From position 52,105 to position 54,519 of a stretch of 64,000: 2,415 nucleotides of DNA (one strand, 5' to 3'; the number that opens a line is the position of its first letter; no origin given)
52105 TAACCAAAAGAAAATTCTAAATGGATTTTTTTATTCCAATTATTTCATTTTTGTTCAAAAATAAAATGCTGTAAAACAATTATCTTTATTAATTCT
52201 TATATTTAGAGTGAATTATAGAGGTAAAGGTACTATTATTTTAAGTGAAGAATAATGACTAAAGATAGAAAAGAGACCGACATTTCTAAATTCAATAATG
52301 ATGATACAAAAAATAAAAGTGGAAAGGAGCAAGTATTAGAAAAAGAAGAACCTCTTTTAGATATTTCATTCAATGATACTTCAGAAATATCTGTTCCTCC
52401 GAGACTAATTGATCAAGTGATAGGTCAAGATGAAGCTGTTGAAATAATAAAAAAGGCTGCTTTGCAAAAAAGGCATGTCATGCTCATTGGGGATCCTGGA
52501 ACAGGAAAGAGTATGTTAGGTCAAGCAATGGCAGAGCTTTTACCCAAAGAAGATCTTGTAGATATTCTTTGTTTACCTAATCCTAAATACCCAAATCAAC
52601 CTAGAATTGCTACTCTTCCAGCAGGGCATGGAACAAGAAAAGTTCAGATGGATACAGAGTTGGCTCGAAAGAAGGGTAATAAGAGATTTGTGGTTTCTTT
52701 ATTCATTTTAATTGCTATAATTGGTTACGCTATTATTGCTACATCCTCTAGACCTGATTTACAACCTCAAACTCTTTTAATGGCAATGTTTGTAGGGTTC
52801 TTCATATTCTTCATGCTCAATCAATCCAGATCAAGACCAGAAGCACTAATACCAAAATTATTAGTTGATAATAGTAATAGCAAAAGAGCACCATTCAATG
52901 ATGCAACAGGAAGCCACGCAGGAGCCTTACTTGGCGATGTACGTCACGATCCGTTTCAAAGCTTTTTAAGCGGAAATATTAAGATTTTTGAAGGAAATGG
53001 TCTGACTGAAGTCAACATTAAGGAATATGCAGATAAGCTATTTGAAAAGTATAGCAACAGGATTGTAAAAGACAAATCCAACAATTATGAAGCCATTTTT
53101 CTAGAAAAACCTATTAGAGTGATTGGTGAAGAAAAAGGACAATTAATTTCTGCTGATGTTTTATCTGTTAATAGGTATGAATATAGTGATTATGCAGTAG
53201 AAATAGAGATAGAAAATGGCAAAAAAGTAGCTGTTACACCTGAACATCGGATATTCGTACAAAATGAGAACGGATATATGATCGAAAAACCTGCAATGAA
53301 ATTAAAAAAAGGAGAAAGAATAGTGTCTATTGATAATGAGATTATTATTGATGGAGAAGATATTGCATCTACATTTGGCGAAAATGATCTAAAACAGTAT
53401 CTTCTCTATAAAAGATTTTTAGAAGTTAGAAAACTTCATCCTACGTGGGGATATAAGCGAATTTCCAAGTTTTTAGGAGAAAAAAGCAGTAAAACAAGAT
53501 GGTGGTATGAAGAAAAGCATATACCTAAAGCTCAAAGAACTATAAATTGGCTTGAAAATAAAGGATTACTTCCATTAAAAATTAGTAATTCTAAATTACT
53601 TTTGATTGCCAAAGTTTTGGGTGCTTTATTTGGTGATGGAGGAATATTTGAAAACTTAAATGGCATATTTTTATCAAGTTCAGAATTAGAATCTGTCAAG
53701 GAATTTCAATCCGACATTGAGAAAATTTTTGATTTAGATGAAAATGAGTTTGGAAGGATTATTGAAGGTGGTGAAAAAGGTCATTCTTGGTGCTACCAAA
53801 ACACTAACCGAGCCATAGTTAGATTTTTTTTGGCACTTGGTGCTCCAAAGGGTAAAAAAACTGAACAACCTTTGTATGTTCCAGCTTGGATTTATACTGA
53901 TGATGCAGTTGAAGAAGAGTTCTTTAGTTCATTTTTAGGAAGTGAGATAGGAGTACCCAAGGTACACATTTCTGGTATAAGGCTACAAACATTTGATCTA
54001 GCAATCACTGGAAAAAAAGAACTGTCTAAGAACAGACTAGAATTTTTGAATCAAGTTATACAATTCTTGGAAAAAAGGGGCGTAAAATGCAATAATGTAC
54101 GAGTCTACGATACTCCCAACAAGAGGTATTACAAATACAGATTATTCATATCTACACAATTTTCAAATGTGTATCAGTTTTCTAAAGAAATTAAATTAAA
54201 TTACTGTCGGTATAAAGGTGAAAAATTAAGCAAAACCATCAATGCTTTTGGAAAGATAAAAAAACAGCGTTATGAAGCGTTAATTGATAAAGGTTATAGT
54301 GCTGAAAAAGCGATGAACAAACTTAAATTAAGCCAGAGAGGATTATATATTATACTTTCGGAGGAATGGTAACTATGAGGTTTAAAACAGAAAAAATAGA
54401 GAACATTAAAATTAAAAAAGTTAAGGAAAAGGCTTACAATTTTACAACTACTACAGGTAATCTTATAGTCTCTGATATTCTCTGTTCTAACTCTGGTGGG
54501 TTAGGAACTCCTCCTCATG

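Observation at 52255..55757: LonB protease gene carrying a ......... intein with non-canonical ends and an internal -1 frameshift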

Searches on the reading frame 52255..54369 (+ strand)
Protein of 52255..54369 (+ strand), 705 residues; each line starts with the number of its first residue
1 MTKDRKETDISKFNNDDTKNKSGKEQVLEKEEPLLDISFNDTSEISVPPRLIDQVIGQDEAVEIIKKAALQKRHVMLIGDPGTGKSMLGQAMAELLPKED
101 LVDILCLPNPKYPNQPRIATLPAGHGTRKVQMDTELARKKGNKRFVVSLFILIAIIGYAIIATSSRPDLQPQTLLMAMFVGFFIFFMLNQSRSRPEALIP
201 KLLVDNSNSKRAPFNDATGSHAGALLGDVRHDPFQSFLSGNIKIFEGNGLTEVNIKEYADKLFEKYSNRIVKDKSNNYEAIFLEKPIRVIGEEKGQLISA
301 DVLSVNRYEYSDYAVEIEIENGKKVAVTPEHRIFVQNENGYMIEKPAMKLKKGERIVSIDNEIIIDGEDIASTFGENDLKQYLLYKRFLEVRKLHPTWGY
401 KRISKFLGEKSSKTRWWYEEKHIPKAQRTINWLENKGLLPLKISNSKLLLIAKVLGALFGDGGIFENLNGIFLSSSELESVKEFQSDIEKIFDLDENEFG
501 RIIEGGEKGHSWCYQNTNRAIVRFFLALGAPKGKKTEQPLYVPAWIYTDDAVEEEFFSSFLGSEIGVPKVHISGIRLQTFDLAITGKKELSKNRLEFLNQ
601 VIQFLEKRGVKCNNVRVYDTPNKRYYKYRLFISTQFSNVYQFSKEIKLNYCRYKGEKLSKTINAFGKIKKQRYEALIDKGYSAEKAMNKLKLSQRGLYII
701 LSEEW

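Call 3: search_protein_families(library=pfam, proteins=[window:52255-54369:+], max_evalue=0.01)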
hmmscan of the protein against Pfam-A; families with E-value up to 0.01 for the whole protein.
window:52255-54369:+ (705 aa): 8 families
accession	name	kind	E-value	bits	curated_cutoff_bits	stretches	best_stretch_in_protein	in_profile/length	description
PF14890.11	Intein_splicing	-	1.6e-11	44.7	35.8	1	285-617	21-96/155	Intein splicing domain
PF01078.27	Mg_chelatase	-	8.7e-08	32.3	20.3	1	53-100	3-50/207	Magnesium chelatase, subunit ChlI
PF20030.5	bpMoxR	-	5.6e-05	22.7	27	1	52-96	11-55/205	MoxR domain in the MoxR-vWA-beta-propeller ternary systems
PF07728.20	AAA_5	-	0.00041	20.8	22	1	74-97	1-25/139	AAA domain (dynein-related subfamily)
PF13401.12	AAA_22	-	0.0005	20.8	27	1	71-115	4-33/130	AAA domain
PF12775.13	AAA_7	-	0.0023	17.9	25.8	1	65-102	26-63/181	P-loop containing dynein motor region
PF00158.32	Sigma54_activat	-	0.0068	16.5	20.2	0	60-98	10-48/168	Sigma-54 interaction domain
PF13191.12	AAA_16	-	0.0098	16.8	32.6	0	61-99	8-51/167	AAA ATPase domain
